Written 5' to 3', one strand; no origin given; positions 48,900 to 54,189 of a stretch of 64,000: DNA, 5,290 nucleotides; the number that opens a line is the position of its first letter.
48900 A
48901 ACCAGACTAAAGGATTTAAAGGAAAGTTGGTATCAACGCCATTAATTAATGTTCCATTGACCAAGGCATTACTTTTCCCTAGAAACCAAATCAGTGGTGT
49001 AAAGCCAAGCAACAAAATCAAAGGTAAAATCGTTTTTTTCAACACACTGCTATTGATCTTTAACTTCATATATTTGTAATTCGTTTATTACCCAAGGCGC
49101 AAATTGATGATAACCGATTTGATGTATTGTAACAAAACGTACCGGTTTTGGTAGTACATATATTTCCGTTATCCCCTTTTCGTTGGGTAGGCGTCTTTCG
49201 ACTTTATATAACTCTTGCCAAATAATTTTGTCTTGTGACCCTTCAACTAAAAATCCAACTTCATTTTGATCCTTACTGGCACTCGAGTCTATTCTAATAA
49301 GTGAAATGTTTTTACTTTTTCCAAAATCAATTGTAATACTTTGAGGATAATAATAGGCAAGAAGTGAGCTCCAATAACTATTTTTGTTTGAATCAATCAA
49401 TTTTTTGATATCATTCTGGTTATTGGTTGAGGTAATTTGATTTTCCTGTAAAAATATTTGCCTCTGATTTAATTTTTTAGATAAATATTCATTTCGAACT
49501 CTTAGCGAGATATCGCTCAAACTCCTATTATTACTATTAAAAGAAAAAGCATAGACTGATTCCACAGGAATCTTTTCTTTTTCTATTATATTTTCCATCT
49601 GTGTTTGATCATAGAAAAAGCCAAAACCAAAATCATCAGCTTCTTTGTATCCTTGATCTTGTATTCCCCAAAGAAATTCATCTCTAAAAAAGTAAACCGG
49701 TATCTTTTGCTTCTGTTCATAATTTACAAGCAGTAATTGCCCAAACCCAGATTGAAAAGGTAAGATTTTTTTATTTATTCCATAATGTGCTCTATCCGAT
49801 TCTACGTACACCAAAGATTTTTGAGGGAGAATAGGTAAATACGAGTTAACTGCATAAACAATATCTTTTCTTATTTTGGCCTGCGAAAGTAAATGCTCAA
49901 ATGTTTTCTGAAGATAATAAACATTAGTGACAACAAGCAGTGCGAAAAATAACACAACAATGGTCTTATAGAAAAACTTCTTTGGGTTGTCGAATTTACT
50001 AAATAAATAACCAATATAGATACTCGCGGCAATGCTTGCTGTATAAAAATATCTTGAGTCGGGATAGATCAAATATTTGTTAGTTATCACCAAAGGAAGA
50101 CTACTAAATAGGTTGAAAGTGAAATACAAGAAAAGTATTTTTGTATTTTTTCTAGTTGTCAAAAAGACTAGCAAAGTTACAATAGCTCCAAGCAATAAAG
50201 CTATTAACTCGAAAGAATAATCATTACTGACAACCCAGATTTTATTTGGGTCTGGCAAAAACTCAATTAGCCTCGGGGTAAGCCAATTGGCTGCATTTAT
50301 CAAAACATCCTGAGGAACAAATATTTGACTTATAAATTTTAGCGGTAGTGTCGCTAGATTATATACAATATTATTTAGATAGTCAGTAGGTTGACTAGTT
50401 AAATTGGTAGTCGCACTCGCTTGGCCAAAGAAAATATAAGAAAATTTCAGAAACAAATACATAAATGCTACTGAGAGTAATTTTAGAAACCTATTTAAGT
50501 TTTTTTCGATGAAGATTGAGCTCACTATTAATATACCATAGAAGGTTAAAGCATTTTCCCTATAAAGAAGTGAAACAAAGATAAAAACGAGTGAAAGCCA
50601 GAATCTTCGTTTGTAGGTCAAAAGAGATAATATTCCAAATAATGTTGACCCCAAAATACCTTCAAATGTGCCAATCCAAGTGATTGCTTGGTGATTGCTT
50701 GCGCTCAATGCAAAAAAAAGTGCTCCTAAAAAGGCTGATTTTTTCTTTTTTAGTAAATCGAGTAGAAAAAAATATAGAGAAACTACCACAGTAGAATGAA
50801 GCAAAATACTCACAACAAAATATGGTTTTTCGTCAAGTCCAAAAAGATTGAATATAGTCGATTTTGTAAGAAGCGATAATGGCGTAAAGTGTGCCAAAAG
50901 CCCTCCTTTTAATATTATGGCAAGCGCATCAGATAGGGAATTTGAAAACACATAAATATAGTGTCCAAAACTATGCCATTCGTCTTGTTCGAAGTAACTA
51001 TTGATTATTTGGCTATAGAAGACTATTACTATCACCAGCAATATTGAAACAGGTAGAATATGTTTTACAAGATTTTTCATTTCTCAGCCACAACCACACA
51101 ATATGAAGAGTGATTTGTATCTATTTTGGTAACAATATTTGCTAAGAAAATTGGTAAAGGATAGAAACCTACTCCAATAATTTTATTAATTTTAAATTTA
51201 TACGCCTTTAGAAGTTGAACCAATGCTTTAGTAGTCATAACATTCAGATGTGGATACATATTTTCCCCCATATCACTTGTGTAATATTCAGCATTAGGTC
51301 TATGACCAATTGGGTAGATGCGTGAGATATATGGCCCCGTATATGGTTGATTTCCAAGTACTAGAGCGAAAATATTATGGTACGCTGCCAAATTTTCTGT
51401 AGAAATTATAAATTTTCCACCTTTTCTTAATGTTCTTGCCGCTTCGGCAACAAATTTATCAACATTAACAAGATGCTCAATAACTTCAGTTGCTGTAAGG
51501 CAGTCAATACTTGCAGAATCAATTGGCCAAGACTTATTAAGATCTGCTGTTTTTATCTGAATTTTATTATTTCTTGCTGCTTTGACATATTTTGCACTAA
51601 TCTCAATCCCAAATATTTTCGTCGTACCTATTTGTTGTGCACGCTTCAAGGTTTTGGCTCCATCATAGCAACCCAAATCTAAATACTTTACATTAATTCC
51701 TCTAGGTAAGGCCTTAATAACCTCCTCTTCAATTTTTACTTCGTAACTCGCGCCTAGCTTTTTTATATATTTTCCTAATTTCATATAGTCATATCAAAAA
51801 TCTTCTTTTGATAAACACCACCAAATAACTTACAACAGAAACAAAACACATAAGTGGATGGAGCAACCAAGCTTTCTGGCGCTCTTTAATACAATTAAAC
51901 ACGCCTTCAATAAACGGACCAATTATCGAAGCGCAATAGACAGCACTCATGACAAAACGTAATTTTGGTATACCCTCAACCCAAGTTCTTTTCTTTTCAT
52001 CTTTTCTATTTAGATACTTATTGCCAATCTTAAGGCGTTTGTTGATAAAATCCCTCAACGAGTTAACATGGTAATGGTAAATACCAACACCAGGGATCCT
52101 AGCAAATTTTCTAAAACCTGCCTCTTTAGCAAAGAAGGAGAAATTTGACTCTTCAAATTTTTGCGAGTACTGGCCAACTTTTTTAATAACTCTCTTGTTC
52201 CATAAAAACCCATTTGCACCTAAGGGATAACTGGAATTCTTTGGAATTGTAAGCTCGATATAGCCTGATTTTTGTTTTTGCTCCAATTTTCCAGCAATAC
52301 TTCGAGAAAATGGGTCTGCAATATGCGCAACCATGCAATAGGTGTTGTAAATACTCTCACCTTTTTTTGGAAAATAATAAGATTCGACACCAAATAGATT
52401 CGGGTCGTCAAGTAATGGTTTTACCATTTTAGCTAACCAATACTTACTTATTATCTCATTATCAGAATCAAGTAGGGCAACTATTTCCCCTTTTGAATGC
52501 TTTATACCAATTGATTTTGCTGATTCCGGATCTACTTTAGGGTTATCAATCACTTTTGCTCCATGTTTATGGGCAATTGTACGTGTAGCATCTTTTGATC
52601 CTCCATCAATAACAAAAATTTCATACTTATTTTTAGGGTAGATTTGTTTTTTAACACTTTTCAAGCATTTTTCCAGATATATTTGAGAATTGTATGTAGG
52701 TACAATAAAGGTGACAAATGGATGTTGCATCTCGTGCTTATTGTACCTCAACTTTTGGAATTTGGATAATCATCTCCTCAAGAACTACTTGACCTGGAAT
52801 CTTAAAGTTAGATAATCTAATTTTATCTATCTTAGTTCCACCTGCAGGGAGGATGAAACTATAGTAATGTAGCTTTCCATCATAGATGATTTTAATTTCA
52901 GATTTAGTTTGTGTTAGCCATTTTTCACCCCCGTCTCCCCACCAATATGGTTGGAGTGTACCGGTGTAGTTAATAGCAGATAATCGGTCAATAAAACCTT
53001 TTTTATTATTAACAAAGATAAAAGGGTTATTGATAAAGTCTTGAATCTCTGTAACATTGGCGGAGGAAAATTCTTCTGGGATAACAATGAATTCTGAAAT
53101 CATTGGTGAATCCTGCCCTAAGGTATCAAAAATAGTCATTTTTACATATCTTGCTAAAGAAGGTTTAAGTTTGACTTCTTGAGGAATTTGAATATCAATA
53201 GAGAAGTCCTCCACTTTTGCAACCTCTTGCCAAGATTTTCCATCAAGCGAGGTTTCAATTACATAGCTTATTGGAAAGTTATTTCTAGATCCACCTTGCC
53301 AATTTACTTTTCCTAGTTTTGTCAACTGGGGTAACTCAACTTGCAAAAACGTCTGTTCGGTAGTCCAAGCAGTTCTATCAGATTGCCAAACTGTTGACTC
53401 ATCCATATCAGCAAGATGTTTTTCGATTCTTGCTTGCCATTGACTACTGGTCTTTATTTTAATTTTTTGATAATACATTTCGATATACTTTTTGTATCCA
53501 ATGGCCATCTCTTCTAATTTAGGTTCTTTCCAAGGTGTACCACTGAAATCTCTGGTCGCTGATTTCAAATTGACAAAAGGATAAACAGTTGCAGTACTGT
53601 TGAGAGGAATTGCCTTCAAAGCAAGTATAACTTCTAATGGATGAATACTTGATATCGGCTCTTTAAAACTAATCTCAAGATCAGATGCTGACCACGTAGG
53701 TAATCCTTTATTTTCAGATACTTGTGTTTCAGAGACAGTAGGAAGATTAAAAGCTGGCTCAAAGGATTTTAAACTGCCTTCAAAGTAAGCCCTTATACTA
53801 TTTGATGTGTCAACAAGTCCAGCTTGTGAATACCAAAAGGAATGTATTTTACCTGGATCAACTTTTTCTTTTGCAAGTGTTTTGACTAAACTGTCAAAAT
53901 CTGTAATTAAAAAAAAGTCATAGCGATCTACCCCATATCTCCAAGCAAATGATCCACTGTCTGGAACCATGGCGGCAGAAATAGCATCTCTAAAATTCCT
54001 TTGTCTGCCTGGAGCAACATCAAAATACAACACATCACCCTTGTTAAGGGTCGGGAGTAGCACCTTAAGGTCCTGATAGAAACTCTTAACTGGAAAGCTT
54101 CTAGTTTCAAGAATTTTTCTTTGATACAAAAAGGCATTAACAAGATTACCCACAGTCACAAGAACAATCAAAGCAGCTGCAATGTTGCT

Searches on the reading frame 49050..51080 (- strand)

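Call 6: search_protein_families(library=pfam, proteins=[window:49050-51080:-])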
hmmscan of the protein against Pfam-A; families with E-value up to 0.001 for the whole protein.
window:49050-51080:- (676 aa): 2 families
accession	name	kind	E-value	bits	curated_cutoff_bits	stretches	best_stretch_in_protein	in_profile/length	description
PF00754.31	F5_F8_type_C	-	2.1e-09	38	28.2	1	550-664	6-122/127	F5/8 type C domain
PF22633.2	F5_F8_type_C_2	-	4.9e-09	37.1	27.8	1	560-651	1-90/91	NedA-like, galactose-binding domain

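Call 37: search_protein_families(library=pfam, proteins=[window:49050-51080:-], max_evalue=5)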
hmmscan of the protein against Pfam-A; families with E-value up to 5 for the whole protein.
window:49050-51080:- (676 aa): 3 families
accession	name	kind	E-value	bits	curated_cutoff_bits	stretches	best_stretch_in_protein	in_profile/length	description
PF00754.31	F5_F8_type_C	-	2.1e-09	38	28.2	1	550-664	6-122/127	F5/8 type C domain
PF22633.2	F5_F8_type_C_2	-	4.9e-09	37.1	27.8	1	560-651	1-90/91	NedA-like, galactose-binding domain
PF20954.2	Caud_bapl16_2nd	-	0.043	14.5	27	1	547-582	12-45/104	Phage tail base-plate attachment protein N0 domain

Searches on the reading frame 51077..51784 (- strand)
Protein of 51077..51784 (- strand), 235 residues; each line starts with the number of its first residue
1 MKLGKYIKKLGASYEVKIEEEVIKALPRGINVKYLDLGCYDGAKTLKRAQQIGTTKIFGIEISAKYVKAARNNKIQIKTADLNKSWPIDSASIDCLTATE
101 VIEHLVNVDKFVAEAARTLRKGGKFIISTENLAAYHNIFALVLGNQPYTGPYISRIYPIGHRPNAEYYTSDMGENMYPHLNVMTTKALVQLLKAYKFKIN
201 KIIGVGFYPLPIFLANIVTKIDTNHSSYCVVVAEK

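Call 3: search_protein_families(library=pfam, proteins=[window:51077-51784:-])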
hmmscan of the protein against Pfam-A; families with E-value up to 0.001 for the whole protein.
window:51077-51784:- (235 aa): 8 families
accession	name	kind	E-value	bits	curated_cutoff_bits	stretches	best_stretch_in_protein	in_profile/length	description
PF08241.18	Methyltransf_11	-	4.3e-15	56.6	21.2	1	35-127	1-95/95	Methyltransferase domain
PF13489.12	Methyltransf_23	-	4.1e-14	53.1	27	1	32-199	24-161/164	Methyltransferase domain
PF13649.12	Methyltransf_25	-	7.1e-12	46.3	27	1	35-123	2-97/97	Methyltransferase domain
PF13847.12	Methyltransf_31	-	1.8e-11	44.4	27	1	31-131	4-113/145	Methyltransferase domain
PF08242.18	Methyltransf_12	-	1.4e-08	35.8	30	1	35-125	1-98/98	Methyltransferase domain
PF05175.20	MTS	-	6.8e-05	23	23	0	23-145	24-156/170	Methyltransferase small domain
PF02390.23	Methyltransf_4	-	0.00015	21.7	24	0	33-73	4-44/173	Putative methyltransferase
PF02353.26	CMAS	-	0.00058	19.7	27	1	33-172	65-205/273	Mycolic acid cyclopropane synthetase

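Call 5: search_protein_families(library=ncbifam, proteins=[window:51077-51784:-], max_evalue=0.00001)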
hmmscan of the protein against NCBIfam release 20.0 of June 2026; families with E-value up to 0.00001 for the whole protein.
window:51077-51784:- (235 aa): 7 families
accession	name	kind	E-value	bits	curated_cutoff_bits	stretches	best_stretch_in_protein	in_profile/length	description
TIGR01983.1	UbiG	equivalog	9.7e-11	41.4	102.95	1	23-145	48-169/228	bifunctional 2-polyprenyl-6-hydroxyphenol methylase/3-demethylubiquinol 3-O-methyltransferase UbiG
NF045667.1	MTase_DVU1556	equivalog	7.8e-10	38.6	155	1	21-128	13-120/213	DVU_1556 family methyltransferase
NF047649.1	MTase_UXPK_star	exception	8e-08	31.6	460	1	35-131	82-185/283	methyltransferase/UXPK-star double selenoprotein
TIGR02081.1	metW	equivalog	2.2e-07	30.6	189.5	1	22-152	7-133/194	methionine biosynthesis protein MetW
NF008823.0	PRK11873.1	subfamily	2.6e-07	30.4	263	1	35-128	82-182/272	arsenite methyltransferase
TIGR02072.1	BioC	equivalog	3.7e-07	30.2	184.95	1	22-140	23-148/244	malonyl-ACP O-methyltransferase BioC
NF041537.1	ArsM_AhpD_UU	exception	4e-07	29.1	510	1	33-132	79-185/345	arsenite methyltransferase/AhpD domain selenoprotein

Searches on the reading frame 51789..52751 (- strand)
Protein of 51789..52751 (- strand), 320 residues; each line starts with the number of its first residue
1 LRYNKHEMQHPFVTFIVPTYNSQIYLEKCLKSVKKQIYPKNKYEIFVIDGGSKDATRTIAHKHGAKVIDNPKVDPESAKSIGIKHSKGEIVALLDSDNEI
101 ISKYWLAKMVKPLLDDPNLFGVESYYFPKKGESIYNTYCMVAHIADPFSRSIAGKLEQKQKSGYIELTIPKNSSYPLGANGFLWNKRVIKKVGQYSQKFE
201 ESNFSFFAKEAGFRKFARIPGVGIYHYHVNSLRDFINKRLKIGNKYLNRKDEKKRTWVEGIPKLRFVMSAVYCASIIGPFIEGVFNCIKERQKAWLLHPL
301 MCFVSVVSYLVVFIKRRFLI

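Call 3: search_protein_families(library=pfam, proteins=[window:51789-52751:-])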
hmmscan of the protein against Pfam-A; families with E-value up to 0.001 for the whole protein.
window:51789-52751:- (320 aa): 2 families
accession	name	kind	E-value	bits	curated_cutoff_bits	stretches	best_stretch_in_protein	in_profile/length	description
PF00535.33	Glycos_transf_2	-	2.9e-26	92.8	23.3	1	15-148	2-132/168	Glycosyl transferase family 2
PF13641.12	Glyco_tranf_2_3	-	4.9e-11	43.5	27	1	11-238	2-223/230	Glycosyltransferase like family 2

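Call 5: search_protein_families(library=ncbifam, proteins=[window:51789-52751:-], max_evalue=0.00001)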
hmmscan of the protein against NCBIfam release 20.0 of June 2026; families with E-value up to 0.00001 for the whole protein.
window:51789-52751:- (320 aa): 16 families
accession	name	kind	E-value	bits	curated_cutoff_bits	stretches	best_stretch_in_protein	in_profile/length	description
TIGR03965.1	mycofact_glyco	equivalog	3.4e-15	55.9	280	1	9-117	72-182/467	mycofactocin biosynthesis glycosyltransferase MftF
NF010496.0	PRK13915.1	equivalog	9.6e-13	47.9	262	1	12-126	32-155/307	glucosyl-3-phosphoglycerate synthase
NF041875.1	EPS_EpsD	equivalog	1.7e-12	47.4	370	1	15-100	3-92/325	exopolysaccharide biosynthesis glycosyltransferase EpsD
NF047683.1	TeichurnBiosyTuaG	equivalog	1.3e-11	44.7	400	1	9-126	4-124/252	teichuronic acid biosynthesis protein TuaG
TIGR04283.1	glyco_like_mftF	equivalog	1.8e-11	44.1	182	1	14-117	2-101/221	TIGR04283 family arsenosugar biosynthesis glycosyltransferase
TIGR03111.1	glyc2_xrt_Gpos1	hypoth_equivalog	1e-10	41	363.95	1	5-120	43-163/439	TIGR03111 family XrtG-associated glycosyltransferase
TIGR03937.1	PgaC_IcaA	equivalog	4e-10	39.2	422.3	1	6-120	40-157/407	poly-beta-1,6-N-acetyl-D-glucosamine synthase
TIGR04182.1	glyco_TIGR04182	equivalog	1.2e-09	38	325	1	13-115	2-99/293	S-layer glycoprotein N-glycosyltransferase AglJ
NF007482.0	PRK10073.1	equivalog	2.3e-09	36.7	423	1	10-105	5-103/334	glycosyltransferase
NF038302.1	EPS_HpsE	equivalog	1.2e-08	34.3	300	1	14-111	4-109/307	hormogonium polysaccharide biosynthesis glycosyltransferase HpsE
NF050050.1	ProtGlycPglI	equivalog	1.7e-08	34.2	500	1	11-103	2-99/306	GalNAc(5)-diNAcBac-PP-undecaprenol beta-1,3-glucosyltransferase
NF008558.0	PRK11498.1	equivalog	2.8e-08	32.2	992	1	6-98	268-363/872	UDP-forming cellulose synthase catalytic subunit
NF038299.1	EPS_HpsN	equivalog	1.2e-07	31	425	1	11-119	1-112/317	hormogonium polysaccharide biosynthesis glycosyltransferase HpsN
TIGR03030.1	CelA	equivalog_domain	7.1e-07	27.6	699.1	1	6-121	126-261/714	UDP-forming cellulose synthase catalytic subunit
TIGR04242.1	nodulat_NodC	equivalog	7.8e-07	28.4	550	1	8-112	45-155/395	chitooligosaccharide synthase NodC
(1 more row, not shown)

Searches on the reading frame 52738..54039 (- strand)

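Call 37: search_protein_families(library=pfam, proteins=[window:52738-54039:-], max_evalue=5)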
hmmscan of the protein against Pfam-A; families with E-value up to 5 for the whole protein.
window:52738-54039:- (433 aa): 3 families
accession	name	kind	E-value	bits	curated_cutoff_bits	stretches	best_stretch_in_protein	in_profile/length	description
PF00754.31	F5_F8_type_C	-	3e-12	47.2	28.2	1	195-316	2-126/127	F5/8 type C domain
PF22633.2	F5_F8_type_C_2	-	5.9e-07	30.5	27.8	1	211-301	4-91/91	NedA-like, galactose-binding domain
PF24801.1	FNIII-A_GpJ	-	0.18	12.4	27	1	242-275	38-70/126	Tip attachment protein J,FNIII-A domain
